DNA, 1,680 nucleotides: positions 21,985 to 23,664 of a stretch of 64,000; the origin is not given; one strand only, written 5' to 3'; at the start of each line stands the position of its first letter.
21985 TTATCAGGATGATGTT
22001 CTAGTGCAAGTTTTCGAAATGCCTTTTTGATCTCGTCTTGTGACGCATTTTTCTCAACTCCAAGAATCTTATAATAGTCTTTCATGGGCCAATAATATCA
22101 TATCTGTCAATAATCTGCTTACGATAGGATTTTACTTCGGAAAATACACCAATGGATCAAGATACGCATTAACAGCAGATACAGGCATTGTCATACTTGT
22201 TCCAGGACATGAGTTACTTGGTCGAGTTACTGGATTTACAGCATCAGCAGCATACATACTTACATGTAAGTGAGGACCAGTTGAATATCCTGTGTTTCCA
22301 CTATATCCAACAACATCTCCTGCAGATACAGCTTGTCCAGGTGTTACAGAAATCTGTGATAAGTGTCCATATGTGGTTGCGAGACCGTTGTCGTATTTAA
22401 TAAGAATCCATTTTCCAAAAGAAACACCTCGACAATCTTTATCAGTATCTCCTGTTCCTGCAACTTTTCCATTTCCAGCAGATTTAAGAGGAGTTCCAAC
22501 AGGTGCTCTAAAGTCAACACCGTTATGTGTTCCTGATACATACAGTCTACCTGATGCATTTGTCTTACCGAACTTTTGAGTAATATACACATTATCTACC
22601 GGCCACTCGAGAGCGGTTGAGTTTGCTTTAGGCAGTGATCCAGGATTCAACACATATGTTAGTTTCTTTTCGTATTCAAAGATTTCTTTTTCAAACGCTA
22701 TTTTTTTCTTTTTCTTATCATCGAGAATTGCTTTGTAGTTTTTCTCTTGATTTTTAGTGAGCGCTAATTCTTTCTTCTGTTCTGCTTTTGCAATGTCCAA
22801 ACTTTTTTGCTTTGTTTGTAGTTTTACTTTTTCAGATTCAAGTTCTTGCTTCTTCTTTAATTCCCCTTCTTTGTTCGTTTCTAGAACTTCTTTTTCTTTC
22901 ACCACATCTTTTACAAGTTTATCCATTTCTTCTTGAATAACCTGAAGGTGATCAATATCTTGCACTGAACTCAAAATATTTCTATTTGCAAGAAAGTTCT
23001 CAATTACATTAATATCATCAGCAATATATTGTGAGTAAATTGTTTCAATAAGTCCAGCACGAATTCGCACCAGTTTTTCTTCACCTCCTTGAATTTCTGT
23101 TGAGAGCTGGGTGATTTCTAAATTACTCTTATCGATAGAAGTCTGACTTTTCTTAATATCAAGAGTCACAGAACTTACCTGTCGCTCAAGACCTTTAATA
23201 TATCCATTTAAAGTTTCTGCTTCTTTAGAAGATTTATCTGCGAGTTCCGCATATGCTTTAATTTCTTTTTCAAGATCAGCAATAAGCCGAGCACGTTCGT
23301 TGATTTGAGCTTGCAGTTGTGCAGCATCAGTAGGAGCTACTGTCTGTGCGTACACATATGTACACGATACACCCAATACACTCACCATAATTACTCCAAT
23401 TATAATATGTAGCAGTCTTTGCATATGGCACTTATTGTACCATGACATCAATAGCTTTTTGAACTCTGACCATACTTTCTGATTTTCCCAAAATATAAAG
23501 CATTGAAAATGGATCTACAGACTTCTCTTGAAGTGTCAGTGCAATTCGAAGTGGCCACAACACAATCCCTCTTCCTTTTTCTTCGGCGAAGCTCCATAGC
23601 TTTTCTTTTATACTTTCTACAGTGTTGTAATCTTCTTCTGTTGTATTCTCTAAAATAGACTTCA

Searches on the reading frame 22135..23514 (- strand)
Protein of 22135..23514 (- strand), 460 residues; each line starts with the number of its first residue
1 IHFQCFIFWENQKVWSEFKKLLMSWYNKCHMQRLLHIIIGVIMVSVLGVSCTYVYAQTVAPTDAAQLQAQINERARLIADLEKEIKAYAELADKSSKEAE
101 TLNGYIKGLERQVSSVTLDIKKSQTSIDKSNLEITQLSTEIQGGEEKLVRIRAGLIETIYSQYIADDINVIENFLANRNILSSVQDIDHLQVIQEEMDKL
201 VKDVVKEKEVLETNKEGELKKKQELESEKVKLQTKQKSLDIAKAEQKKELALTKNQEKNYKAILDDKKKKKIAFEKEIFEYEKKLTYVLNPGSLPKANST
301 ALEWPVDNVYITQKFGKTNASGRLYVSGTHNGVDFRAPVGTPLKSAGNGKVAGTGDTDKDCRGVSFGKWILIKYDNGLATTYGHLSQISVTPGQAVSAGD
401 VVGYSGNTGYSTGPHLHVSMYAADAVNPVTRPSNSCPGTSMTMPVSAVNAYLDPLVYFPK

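Call 20: search_protein_families(library=pfam, proteins=[window:22135-23514:-], max_evalue=0.00001)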
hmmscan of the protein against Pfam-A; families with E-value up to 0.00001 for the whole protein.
window:22135-23514:- (460 aa): 1 family
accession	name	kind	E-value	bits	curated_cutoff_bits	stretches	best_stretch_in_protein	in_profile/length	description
PF01551.29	Peptidase_M23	-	4.3e-26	91.4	28.7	1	329-428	2-96/96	Peptidase family M23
